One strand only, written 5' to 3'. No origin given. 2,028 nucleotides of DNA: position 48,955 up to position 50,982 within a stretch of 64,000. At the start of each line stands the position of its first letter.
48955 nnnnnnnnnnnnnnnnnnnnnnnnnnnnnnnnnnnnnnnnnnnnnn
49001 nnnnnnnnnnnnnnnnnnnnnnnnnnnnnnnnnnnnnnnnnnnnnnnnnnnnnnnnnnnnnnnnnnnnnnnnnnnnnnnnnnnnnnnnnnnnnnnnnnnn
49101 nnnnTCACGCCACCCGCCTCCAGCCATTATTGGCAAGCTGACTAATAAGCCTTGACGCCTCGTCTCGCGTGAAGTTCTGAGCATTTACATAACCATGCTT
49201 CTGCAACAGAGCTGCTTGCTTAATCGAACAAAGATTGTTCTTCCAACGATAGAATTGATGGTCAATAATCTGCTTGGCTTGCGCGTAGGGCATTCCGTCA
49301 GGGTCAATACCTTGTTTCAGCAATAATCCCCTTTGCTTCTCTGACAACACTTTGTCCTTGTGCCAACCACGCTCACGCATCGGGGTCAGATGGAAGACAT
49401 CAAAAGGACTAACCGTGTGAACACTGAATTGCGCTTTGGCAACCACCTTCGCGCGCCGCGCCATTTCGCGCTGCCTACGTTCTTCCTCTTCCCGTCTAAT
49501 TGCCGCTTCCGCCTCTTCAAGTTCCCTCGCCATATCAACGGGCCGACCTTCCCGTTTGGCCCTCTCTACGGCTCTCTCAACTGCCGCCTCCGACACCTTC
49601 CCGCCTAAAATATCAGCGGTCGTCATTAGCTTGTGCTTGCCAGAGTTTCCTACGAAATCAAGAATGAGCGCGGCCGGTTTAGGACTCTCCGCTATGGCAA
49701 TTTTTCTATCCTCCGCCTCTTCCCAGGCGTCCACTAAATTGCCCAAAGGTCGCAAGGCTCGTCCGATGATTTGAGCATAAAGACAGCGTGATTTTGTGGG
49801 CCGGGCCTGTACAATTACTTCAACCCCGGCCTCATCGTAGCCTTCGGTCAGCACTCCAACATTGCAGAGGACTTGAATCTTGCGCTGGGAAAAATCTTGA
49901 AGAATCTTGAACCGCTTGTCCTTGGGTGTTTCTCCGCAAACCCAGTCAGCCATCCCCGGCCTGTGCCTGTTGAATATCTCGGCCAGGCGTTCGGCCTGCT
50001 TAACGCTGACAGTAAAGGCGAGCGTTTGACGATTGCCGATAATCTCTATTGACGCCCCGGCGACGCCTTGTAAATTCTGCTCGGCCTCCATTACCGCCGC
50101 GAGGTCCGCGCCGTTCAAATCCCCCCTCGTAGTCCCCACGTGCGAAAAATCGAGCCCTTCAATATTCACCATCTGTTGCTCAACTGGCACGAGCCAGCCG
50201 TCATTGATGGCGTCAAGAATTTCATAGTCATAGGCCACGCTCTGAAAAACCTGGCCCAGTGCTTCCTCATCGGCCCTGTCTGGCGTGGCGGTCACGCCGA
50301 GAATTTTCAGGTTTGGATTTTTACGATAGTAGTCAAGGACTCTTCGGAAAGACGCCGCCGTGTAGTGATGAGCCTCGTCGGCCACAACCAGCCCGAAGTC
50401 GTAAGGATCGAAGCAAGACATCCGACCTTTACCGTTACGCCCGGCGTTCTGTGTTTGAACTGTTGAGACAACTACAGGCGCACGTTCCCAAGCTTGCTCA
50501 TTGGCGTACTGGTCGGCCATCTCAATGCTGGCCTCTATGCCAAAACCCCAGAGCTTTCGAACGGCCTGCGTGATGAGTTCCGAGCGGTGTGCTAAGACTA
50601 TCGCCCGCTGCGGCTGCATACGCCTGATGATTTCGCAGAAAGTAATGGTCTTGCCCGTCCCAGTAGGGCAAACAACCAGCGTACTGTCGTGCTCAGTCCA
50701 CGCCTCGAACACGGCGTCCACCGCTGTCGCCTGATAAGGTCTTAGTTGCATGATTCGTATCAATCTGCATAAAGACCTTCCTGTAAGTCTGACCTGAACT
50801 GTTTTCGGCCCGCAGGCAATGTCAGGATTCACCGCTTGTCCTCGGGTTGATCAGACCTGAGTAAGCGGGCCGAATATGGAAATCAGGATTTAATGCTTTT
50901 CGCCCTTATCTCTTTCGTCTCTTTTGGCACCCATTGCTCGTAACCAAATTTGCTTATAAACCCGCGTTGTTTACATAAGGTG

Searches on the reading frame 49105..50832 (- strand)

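Call 84: search_protein_families(library=pfam, proteins=[window:49105-50832:-], max_evalue=0.001)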
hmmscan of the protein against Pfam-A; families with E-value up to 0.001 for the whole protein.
window:49105-50832:- (575 aa): 5 families
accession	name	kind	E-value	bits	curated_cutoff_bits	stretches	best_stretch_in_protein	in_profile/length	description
PF04851.21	ResIII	-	8.4e-28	97.8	22.5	1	28-186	2-164/164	Type III restriction enzyme, res subunit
PF00270.35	DEAD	-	7.2e-14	52.3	26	1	32-186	2-162/167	DEAD/DEAH box helicase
PF00271.37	Helicase_C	-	4.2e-12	46.7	23.5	1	266-361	14-108/110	Helicase conserved C-terminal domain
PF18766.7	SWI2_SNF2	-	4.7e-12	46.5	26.7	1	33-219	1-190/221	SWI2/SNF2 ATPase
PF13086.12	AAA_11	-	8.2e-05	22.9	27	0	39-73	8-42/257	AAA domain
